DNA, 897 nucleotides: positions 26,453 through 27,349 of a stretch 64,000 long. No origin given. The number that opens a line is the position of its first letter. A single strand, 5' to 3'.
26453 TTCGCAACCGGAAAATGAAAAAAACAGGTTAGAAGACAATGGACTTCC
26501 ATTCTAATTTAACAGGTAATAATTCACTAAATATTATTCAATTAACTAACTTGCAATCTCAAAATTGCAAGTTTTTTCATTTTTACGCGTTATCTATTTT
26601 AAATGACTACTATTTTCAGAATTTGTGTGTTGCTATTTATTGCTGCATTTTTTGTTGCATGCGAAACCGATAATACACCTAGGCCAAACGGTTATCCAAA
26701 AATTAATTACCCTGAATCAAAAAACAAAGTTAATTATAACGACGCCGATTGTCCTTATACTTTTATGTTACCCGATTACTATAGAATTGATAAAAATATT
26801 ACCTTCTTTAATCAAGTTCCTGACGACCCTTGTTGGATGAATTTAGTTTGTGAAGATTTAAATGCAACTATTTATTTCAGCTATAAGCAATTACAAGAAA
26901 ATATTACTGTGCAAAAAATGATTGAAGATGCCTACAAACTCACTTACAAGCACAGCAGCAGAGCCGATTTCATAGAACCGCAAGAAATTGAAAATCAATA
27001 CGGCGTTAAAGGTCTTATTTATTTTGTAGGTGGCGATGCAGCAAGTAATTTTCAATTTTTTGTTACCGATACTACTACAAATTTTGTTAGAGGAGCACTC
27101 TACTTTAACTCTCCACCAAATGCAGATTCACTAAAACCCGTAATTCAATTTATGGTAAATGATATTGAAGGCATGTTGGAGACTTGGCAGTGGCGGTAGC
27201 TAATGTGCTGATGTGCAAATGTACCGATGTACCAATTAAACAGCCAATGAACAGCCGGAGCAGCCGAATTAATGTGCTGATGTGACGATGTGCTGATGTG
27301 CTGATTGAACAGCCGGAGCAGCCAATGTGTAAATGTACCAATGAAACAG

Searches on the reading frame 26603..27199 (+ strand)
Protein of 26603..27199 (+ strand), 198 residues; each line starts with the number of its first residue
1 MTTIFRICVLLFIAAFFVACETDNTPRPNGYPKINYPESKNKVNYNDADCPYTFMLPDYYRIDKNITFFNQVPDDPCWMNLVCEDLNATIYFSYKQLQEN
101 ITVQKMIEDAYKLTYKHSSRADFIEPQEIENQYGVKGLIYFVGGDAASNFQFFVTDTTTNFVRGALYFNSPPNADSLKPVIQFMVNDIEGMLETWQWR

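Call 61: find_encoding_contigs(protein=window:26603-27199:+, flank=3000, max_places=6)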
Protein window:26603-27199:+ (198 aa): 1 contig read that carries it; 1 place shown.
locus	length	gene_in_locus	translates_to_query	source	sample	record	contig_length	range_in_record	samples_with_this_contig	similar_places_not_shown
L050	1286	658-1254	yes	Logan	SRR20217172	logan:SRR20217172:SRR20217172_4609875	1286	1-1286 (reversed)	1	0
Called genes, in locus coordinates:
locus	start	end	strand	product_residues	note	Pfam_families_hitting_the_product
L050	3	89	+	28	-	?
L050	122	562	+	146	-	PF00436:SSB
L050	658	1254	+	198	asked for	PF25593:GldD_lipo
